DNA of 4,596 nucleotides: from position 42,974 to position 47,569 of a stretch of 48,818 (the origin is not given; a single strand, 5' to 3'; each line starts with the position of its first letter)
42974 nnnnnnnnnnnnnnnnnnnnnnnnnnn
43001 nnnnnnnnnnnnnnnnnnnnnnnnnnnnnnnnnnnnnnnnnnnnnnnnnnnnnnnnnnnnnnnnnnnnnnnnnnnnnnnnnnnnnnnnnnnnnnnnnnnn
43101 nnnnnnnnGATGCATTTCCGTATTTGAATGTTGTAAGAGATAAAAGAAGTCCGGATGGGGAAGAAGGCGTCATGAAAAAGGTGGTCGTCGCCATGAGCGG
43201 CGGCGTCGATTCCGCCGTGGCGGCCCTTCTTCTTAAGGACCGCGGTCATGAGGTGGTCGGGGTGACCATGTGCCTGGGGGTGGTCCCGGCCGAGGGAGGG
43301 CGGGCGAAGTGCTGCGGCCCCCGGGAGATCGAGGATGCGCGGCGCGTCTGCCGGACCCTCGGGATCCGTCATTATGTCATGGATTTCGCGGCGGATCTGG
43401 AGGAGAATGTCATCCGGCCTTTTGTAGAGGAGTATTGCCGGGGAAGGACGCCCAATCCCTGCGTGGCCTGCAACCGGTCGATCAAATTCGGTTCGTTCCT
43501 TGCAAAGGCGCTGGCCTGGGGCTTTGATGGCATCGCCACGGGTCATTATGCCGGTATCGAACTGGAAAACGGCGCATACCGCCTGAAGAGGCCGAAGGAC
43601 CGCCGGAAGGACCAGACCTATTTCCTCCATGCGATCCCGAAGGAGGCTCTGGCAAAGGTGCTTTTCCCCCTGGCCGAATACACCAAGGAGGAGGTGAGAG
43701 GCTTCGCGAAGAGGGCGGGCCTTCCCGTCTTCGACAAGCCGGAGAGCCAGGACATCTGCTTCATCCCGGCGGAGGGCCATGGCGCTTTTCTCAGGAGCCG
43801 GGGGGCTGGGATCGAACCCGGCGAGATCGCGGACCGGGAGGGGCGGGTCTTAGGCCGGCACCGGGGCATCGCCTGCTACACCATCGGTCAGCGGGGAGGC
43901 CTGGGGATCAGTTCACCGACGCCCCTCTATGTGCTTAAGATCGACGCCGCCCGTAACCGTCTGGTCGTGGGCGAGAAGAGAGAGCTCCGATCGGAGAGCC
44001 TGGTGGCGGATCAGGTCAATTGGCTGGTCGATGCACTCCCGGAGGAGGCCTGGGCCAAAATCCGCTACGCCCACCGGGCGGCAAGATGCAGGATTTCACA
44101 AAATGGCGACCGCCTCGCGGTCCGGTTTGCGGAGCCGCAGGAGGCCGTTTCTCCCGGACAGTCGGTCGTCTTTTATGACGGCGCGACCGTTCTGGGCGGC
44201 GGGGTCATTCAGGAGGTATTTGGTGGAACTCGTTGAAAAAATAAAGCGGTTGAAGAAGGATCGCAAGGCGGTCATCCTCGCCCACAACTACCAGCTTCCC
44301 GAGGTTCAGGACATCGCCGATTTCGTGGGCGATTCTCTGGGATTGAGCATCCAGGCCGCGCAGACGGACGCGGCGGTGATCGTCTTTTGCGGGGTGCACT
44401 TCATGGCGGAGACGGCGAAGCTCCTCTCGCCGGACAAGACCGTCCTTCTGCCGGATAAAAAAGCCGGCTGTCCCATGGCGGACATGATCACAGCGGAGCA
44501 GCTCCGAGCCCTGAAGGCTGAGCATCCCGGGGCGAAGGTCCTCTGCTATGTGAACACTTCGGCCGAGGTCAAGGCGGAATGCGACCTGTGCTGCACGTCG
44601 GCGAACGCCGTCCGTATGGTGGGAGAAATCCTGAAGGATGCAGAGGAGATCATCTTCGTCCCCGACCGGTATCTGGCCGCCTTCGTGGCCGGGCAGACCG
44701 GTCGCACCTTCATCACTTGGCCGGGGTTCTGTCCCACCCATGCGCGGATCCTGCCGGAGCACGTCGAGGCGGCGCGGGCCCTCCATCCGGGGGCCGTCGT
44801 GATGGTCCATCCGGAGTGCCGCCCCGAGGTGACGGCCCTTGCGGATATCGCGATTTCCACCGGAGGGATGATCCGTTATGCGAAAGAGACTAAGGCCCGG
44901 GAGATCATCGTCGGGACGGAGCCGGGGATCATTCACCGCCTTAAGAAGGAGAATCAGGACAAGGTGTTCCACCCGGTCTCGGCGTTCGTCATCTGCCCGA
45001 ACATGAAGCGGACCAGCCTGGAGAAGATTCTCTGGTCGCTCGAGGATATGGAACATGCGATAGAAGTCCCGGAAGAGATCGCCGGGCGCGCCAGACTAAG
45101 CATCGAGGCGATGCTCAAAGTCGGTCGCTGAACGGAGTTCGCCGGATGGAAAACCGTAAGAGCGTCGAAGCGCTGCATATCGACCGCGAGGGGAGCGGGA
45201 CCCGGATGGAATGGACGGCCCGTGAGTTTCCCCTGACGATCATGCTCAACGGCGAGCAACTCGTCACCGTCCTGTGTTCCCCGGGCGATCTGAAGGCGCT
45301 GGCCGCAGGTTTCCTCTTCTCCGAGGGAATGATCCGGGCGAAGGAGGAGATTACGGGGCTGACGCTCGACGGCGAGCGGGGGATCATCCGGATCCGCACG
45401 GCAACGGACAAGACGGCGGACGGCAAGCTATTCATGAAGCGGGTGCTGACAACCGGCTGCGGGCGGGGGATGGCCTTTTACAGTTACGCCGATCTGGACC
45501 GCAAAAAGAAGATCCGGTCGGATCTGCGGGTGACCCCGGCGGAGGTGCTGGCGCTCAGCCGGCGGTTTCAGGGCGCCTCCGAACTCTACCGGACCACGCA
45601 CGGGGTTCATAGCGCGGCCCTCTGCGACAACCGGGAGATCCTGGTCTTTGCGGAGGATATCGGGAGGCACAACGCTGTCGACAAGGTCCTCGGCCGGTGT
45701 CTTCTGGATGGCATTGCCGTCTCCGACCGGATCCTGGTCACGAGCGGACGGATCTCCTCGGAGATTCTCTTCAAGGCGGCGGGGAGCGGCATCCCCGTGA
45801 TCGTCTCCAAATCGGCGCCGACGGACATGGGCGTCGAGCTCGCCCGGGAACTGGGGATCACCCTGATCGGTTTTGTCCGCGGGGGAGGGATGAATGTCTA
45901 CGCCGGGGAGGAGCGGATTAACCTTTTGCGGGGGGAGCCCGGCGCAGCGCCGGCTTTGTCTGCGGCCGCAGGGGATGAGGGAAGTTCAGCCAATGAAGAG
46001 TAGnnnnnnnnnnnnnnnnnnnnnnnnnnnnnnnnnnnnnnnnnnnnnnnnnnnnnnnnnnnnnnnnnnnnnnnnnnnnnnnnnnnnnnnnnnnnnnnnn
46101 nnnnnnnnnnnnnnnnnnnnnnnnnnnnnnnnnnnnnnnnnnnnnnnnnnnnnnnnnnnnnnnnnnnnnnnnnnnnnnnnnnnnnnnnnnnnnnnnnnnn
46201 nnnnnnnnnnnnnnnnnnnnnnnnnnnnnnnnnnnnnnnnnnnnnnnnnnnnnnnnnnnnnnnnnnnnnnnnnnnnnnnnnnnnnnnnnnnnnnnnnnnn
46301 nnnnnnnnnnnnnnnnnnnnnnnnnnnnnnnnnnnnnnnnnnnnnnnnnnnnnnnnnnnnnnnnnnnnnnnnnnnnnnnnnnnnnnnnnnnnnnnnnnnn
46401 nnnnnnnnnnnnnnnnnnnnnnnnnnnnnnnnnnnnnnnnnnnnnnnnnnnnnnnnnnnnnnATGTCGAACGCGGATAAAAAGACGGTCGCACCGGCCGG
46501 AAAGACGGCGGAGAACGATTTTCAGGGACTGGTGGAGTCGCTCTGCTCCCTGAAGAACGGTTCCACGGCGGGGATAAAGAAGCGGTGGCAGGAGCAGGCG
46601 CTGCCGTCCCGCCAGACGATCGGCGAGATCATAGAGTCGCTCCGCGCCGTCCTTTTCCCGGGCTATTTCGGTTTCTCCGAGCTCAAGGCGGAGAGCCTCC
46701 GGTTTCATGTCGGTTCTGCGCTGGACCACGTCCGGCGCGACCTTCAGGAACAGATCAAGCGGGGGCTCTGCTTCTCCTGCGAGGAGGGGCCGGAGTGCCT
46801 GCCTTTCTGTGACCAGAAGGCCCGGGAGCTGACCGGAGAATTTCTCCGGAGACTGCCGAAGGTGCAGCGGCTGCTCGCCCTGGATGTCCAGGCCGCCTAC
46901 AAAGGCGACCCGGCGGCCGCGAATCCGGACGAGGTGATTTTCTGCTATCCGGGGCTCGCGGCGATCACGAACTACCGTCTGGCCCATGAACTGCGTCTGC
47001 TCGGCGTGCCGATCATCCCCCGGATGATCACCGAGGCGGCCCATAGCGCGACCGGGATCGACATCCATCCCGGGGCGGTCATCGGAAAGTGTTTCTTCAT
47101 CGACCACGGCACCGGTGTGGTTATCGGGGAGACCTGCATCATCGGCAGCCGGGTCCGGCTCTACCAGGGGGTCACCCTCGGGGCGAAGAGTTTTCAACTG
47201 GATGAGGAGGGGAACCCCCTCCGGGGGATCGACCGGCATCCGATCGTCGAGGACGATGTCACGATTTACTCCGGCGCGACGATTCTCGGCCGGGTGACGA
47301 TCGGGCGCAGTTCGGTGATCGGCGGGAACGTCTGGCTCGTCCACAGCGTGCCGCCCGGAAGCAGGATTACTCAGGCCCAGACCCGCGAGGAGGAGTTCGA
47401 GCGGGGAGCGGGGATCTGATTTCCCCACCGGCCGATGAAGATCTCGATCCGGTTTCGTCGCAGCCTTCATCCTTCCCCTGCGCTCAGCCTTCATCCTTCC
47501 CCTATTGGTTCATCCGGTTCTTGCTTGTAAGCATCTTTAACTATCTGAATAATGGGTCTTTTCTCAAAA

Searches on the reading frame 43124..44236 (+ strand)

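Call 10: search_protein_families(library=pfam, proteins=[window:43124-44236:+])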
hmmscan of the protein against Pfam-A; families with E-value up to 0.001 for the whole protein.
window:43124-44236:+ (370 aa): 7 families
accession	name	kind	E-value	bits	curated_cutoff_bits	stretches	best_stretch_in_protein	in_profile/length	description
PF03054.22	tRNA_Me_trans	-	9.7e-74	247.8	20.6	1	18-215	1-201/202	tRNA methyl transferase HUP domain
PF20258.4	tRNA_Me_trans_C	-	4.1e-18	65.9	20.6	1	291-362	2-77/77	Aminomethyltransferase beta-barrel domain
PF20259.3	tRNA_Me_trans_M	-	4.4e-17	61.8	27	1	230-284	10-66/66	tRNA methyl transferase PRC-barrel domain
PF02568.20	ThiI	-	1.4e-05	25.2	20.5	1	15-50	1-36/197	Thiamine biosynthesis protein (ThiI)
PF02540.23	NAD_synthase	-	2.1e-05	24.2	21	1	17-88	18-81/242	NAD synthase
PF06508.19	QueC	-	3e-05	24.1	22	1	19-89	1-61/210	Queuosine biosynthesis protein QueC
PF01171.26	ATP_bind_3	-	3.1e-05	24.2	27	1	19-203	1-164/182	PP-loop family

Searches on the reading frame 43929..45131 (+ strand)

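Call 10: search_protein_families(library=pfam, proteins=[window:43929-45131:+])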
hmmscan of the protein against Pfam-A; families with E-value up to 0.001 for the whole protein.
window:43929-45131:+ (400 aa): 1 family
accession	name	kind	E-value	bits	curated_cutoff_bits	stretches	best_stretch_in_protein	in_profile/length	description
PF02445.21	NadA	-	2.7e-123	411.2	27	1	103-397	1-295/295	Quinolinate synthetase A protein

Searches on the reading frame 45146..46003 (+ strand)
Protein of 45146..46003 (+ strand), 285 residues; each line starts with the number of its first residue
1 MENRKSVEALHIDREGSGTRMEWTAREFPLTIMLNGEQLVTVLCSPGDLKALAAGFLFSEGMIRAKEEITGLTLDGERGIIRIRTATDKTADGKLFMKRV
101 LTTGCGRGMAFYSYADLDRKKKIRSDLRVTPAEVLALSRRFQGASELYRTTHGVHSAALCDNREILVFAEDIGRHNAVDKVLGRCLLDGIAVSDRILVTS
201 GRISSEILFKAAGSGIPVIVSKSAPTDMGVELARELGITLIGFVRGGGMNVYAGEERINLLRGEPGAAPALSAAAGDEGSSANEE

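Call 10: search_protein_families(library=pfam, proteins=[window:45146-46003:+])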
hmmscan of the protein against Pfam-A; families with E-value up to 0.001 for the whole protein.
window:45146-46003:+ (285 aa): 1 family
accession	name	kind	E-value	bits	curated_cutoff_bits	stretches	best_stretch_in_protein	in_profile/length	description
PF02634.21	FdhD-NarQ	-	1.3e-85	287.3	27.2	1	25-258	1-236/237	FdhD/NarQ family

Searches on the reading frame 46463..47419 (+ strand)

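Call 10: search_protein_families(library=pfam, proteins=[window:46463-47419:+])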
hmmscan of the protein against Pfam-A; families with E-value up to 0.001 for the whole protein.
window:46463-47419:+ (318 aa): 2 families
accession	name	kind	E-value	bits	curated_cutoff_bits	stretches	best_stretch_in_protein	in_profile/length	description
PF00132.30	Hexapep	-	1.6e-10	40.7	27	1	259-291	1-33/36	Bacterial transferase hexapeptide (six repeats)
PF25084.1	LbH_EIF2B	-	0.00074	19.9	54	0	199-234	16-54/105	EIF2B subunit epsilon LbH domain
